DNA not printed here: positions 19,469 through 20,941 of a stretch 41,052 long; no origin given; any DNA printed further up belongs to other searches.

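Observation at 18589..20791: Unannotated LysW-like carrier protein paired with a fold-II PLP enzyme and an ATP-grasp ligase, inserted in the dcw cluster where murD normally sits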

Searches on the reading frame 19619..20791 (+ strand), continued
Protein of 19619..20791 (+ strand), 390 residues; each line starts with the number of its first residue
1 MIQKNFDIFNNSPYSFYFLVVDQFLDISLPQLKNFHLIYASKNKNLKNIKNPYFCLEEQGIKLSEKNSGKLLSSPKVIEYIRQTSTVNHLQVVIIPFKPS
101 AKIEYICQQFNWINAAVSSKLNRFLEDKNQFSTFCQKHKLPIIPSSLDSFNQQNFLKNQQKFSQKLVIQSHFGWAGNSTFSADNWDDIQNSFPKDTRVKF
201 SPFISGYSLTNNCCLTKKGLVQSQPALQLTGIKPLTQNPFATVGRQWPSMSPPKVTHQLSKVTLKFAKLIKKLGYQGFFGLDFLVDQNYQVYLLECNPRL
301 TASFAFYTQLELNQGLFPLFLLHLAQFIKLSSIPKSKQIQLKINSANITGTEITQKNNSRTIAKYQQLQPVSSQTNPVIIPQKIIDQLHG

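Call 95: search_protein_families(library=ncbifam, proteins=[L144:10014-11423:+, L154:5529-6965:+, L141:8708-10189:+, L150:9272-10732:+, L094:1689-3023:+, L101:1035-2483:+, L098:413-1816:+, L122:5460-6863:+, L136:7521-8945:+, L131:5688-7223:+], max_evalue=1e-30)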
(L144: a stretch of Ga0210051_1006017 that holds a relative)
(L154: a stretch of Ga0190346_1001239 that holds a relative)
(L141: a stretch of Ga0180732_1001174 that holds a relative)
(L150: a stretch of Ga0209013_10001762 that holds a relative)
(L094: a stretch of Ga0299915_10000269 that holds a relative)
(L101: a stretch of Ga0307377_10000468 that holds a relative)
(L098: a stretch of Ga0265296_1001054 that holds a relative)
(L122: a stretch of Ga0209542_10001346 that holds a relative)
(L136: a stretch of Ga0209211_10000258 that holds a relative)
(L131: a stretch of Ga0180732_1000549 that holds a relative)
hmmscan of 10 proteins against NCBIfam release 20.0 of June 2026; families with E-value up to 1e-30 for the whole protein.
L144:10014-11423:+ (469 aa): 4 families
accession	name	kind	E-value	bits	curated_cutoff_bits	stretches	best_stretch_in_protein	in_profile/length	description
TIGR01082.1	murC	equivalog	1.4e-135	452.9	335.1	1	11-465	1-447/449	UDP-N-acetylmuramate--L-alanine ligase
NF011171.0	PRK14573.1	equivalog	1.5e-80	271.1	1015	1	8-466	3-444/809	bifunctional UDP-N-acetylmuramate--L-alanine ligase/D-alanine--D-alanine ligase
TIGR01081.1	mpl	equivalog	5.4e-59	200.4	388.7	1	11-399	1-386/448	UDP-N-acetylmuramate:L-alanyl-gamma-D-glutamyl-meso-diaminopimelate ligase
NF053645.1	pMurC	equivalog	1e-36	126.7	560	0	265-456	293-483/492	pseudomurein biosynthesis peptide ligase pMurC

L154:5529-6965:+ (478 aa): 4 families
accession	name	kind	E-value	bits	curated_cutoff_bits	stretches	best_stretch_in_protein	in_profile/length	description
TIGR01082.1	murC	equivalog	9.2e-138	460.1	335.1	1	10-474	1-448/449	UDP-N-acetylmuramate--L-alanine ligase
NF011171.0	PRK14573.1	equivalog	7e-76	255.7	1015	1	7-474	3-444/809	bifunctional UDP-N-acetylmuramate--L-alanine ligase/D-alanine--D-alanine ligase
TIGR01081.1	mpl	equivalog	4.5e-56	190.7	388.7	1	10-373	1-367/448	UDP-N-acetylmuramate:L-alanyl-gamma-D-glutamyl-meso-diaminopimelate ligase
NF053645.1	pMurC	equivalog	2.3e-36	125.6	560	0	260-355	296-391/492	pseudomurein biosynthesis peptide ligase pMurC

L141:8708-10189:+ (493 aa): 4 families
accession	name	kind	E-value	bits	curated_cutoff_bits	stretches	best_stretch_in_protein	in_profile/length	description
TIGR01082.1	murC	equivalog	2.7e-135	451.9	335.1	1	16-490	1-448/449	UDP-N-acetylmuramate--L-alanine ligase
NF011171.0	PRK14573.1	equivalog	6.2e-74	249.3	1015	1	13-490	3-444/809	bifunctional UDP-N-acetylmuramate--L-alanine ligase/D-alanine--D-alanine ligase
TIGR01081.1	mpl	equivalog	7.7e-54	183.4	388.7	1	16-405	1-384/448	UDP-N-acetylmuramate:L-alanyl-gamma-D-glutamyl-meso-diaminopimelate ligase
NF053645.1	pMurC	equivalog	1.8e-31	109.4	560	0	279-369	299-389/492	pseudomurein biosynthesis peptide ligase pMurC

L150:9272-10732:+ (486 aa): 4 families
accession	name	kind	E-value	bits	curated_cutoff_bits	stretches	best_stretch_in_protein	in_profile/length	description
TIGR01082.1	murC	equivalog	1.3e-134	449.6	335.1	1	10-474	1-448/449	UDP-N-acetylmuramate--L-alanine ligase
NF011171.0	PRK14573.1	equivalog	1.2e-70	238.5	1015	1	10-474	6-444/809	bifunctional UDP-N-acetylmuramate--L-alanine ligase/D-alanine--D-alanine ligase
TIGR01081.1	mpl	equivalog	2e-56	191.9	388.7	1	10-389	1-385/448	UDP-N-acetylmuramate:L-alanyl-gamma-D-glutamyl-meso-diaminopimelate ligase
NF053645.1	pMurC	equivalog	4.1e-33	114.8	560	0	250-359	289-396/492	pseudomurein biosynthesis peptide ligase pMurC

L094:1689-3023:+ (444 aa): 3 families
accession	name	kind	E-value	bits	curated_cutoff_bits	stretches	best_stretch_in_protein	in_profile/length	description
TIGR01082.1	murC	equivalog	1.7e-71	241.6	335.1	1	4-243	1-228/449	UDP-N-acetylmuramate--L-alanine ligase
TIGR01081.1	mpl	equivalog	1.9e-65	221.6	388.7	1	4-235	1-229/448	UDP-N-acetylmuramate:L-alanyl-gamma-D-glutamyl-meso-diaminopimelate ligase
NF011171.0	PRK14573.1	equivalog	1.6e-44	152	1015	0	4-211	6-200/809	bifunctional UDP-N-acetylmuramate--L-alanine ligase/D-alanine--D-alanine ligase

L101:1035-2483:+ (482 aa): 3 families
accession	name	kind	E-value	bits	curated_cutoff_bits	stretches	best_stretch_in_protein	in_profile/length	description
TIGR01082.1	murC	equivalog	3.7e-74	250.4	335.1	1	14-463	1-440/449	UDP-N-acetylmuramate--L-alanine ligase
TIGR01081.1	mpl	equivalog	5.5e-55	187.2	388.7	1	15-464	2-436/448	UDP-N-acetylmuramate:L-alanyl-gamma-D-glutamyl-meso-diaminopimelate ligase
NF011171.0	PRK14573.1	equivalog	2.9e-52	177.6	1015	1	15-464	7-437/809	bifunctional UDP-N-acetylmuramate--L-alanine ligase/D-alanine--D-alanine ligase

L098:413-1816:+ (467 aa): 3 families
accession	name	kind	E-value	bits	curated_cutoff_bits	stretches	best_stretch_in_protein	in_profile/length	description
TIGR01082.1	murC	equivalog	1.9e-72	244.8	335.1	1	5-451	2-440/449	UDP-N-acetylmuramate--L-alanine ligase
TIGR01081.1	mpl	equivalog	1.6e-53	182.3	388.7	1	5-452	2-436/448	UDP-N-acetylmuramate:L-alanyl-gamma-D-glutamyl-meso-diaminopimelate ligase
NF011171.0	PRK14573.1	equivalog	3.1e-50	170.9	1015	1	4-452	6-437/809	bifunctional UDP-N-acetylmuramate--L-alanine ligase/D-alanine--D-alanine ligase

L122:5460-6863:+ (467 aa): 1 family
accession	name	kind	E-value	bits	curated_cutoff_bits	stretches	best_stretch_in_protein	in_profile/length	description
TIGR01087.1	murD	equivalog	8.7e-49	166.8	211.95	1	77-443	49-422/441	UDP-N-acetylmuramoyl-L-alanine--D-glutamate ligase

L136:7521-8945:+ (474 aa): 1 family
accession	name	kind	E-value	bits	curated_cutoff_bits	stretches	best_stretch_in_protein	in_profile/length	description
TIGR01087.1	murD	equivalog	6.2e-51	173.8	211.95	1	65-444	32-422/441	UDP-N-acetylmuramoyl-L-alanine--D-glutamate ligase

L131:5688-7223:+ (511 aa): 4 families
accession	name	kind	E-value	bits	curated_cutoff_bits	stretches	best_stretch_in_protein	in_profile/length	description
TIGR01087.1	murD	equivalog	8.7e-72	242.6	211.95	1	110-490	78-422/441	UDP-N-acetylmuramoyl-L-alanine--D-glutamate ligase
TIGR01082.1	murC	equivalog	4.4e-33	115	335.1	0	191-399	138-345/449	UDP-N-acetylmuramate--L-alanine ligase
NF001126.0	PRK00139.1-4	equivalog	1.2e-32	113.2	373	1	119-411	86-375/486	UDP-N-acetylmuramoyl-L-alanyl-D-glutamate--2,6-diaminopimelate ligase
TIGR01143.1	murF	subfamily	6e-31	107.8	288.6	0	123-483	62-403/418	UDP-N-acetylmuramoyl-tripeptide--D-alanyl-D-alanine ligase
